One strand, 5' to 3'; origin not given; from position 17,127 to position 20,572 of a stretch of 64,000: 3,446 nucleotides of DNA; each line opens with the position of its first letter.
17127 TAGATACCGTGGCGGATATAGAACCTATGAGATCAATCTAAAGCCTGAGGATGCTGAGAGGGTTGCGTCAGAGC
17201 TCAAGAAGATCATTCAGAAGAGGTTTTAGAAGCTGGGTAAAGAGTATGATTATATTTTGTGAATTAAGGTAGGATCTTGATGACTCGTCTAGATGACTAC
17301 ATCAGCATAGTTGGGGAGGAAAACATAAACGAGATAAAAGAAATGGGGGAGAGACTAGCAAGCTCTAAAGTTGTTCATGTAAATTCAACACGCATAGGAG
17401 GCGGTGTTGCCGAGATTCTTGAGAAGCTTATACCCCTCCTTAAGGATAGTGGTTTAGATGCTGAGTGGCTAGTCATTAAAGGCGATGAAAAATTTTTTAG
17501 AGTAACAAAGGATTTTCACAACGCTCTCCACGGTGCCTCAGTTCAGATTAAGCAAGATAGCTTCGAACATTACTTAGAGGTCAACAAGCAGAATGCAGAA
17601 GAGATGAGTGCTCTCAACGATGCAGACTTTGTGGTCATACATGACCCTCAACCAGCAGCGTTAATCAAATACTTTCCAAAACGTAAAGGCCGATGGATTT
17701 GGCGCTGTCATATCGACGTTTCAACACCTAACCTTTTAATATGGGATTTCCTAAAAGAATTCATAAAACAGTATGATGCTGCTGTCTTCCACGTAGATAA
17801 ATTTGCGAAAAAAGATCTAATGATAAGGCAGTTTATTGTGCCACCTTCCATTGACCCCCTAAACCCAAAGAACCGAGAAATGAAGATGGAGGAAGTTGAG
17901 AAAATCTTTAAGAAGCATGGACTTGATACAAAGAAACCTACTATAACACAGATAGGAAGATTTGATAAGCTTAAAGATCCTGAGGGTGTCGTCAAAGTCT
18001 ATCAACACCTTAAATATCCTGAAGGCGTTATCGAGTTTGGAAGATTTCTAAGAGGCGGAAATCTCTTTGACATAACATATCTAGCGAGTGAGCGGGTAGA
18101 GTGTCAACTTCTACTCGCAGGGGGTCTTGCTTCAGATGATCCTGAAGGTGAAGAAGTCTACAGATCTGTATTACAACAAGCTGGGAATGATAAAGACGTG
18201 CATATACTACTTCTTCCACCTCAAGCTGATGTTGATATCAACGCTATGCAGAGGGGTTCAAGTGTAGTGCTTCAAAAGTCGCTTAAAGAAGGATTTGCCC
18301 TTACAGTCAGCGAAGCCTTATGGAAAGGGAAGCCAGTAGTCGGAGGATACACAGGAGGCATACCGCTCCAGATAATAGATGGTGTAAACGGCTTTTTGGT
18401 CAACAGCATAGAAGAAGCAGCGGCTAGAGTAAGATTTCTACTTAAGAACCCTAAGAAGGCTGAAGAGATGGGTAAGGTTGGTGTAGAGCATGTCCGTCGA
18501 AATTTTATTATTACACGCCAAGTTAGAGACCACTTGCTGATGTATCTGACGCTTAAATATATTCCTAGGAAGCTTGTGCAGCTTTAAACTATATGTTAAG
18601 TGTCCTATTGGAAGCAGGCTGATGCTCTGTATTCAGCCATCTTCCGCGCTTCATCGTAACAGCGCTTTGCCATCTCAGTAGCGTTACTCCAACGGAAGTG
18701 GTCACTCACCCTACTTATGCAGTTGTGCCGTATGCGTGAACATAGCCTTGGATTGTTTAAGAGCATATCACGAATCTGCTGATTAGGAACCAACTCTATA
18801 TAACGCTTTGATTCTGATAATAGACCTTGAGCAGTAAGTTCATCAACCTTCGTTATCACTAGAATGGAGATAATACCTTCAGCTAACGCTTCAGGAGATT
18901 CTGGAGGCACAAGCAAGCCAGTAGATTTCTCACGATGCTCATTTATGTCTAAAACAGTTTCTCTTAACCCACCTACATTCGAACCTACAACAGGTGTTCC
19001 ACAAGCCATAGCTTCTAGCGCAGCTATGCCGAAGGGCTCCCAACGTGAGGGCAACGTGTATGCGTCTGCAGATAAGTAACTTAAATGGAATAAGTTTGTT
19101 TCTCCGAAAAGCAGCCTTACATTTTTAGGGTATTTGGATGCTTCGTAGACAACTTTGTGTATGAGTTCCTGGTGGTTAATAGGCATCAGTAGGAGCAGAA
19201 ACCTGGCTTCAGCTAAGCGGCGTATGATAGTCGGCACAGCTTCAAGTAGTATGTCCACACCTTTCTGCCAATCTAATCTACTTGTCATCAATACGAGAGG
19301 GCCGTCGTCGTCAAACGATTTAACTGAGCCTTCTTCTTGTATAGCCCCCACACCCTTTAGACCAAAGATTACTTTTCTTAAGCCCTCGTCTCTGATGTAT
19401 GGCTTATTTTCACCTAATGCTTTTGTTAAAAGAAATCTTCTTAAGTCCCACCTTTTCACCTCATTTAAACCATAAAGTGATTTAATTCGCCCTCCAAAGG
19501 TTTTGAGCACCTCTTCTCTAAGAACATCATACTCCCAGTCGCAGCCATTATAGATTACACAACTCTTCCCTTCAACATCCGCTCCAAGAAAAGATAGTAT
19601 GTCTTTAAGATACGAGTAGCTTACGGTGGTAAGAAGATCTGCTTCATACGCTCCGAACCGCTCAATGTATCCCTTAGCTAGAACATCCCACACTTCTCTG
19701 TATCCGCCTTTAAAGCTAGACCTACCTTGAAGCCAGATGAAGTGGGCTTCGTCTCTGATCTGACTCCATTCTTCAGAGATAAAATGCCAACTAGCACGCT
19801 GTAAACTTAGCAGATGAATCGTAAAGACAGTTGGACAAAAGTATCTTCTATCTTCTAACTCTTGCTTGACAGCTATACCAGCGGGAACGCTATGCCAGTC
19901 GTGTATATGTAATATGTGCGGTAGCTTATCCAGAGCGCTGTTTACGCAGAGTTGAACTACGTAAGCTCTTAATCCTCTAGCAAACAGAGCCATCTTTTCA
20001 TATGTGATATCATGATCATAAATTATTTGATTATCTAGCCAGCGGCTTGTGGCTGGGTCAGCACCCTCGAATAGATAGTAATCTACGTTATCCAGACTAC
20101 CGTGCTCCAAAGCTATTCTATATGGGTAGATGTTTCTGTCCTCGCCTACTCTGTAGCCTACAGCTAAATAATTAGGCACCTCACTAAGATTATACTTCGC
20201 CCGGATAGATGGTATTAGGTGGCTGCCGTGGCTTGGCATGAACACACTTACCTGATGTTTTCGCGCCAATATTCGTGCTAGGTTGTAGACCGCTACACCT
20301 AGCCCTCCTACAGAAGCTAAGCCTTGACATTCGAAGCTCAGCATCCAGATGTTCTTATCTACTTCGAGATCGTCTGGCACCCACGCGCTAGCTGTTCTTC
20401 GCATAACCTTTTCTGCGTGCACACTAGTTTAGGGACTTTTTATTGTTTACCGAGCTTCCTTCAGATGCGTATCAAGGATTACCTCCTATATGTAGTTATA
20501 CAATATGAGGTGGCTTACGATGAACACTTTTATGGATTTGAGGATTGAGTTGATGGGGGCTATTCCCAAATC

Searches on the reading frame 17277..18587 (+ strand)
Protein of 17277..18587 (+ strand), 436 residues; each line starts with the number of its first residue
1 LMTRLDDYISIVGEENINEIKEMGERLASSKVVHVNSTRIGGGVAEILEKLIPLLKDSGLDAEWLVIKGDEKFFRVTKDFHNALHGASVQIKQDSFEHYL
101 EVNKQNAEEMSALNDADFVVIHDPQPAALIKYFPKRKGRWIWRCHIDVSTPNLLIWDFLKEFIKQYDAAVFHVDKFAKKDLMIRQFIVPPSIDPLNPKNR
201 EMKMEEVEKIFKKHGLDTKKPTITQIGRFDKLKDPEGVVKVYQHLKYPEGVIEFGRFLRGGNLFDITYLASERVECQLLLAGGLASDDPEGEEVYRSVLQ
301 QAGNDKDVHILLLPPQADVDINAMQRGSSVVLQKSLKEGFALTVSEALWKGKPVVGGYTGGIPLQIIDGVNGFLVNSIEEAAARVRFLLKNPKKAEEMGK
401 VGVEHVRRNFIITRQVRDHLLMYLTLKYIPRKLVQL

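Call 61: search_protein_families(library=ncbifam, proteins=[window:17277-18587:+], max_evalue=1e-15)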
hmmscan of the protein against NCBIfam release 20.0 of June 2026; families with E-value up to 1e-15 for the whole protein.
window:17277-18587:+ (436 aa): 1 family
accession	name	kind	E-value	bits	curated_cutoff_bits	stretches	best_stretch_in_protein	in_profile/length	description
NF041139.1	TreT_Thcocales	equivalog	2.9e-125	418.3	775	2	3-246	12-255/412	trehalose synthase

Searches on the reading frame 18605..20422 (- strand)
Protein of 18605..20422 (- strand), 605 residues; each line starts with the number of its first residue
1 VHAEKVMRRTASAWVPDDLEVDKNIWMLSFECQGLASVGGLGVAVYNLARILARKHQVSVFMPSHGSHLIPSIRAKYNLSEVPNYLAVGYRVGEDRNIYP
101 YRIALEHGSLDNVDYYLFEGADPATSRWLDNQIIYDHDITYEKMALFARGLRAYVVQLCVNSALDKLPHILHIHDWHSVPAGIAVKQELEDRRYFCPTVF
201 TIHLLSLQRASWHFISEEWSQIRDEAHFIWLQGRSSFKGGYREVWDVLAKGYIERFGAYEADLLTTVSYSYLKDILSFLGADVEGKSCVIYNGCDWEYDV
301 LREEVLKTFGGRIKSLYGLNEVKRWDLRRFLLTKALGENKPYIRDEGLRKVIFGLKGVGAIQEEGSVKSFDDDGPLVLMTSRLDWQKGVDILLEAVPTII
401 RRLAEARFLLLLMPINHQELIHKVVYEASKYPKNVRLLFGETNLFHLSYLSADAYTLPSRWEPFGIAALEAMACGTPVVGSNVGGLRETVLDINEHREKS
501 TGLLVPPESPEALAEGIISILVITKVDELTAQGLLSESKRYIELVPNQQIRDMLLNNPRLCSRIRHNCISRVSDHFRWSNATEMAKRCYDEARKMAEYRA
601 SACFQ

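Call 61: search_protein_families(library=ncbifam, proteins=[window:18605-20422:-], max_evalue=1e-15)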
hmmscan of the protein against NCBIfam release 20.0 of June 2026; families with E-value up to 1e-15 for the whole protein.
window:18605-20422:- (605 aa): 12 families
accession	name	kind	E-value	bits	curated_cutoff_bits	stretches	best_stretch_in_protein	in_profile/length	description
TIGR02095.1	glgA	subfamily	2.2e-43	148.6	328.45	2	370-522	290-440/477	glycogen/starch synthase, ADP-glucose type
NF001899.0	PRK00654.1-2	equivalog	2.1e-28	99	459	1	370-521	287-438/478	glycogen synthase GlgA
NF001898.0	PRK00654.1-1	equivalog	5.7e-27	94.5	603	1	370-504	289-421/477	glycogen synthase GlgA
NF001903.0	PRK00654.2-2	equivalog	1.5e-24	86.5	616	0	372-520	294-439/482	glycogen synthase GlgA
TIGR02149.1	glgA_Coryne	subfamily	6.2e-24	84.8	302.4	1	370-590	200-388/391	glycogen synthase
NF001900.0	PRK00654.1-3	equivalog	1.1e-23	83.5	509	0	371-503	269-399/481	glycogen synthase GlgA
NF001905.0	PRK00654.2-4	subfamily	6.6e-23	81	560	0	371-496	295-420/489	glycogen synthase GlgA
NF010699.0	PRK14099.1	equivalog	2.2e-22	79.2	762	1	371-518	292-439/485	glycogen synthase GlgA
NF001901.0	PRK00654.1-5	equivalog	2.4e-17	62.6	649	0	372-516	314-449/502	glycogen synthase GlgA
NF041876.1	EPS_EpsE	equivalog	2.6e-17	63.2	400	1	369-521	208-359/389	exopolysaccharide biosynthesis GT4 family glycosyltransferase EpsE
NF001902.0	PRK00654.2-1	equivalog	1.2e-16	60.4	845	0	371-497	297-423/492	glycogen synthase GlgA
NF001904.0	PRK00654.2-3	equivalog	6.9e-16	58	577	0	28-277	6-219/475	glycogen synthase GlgA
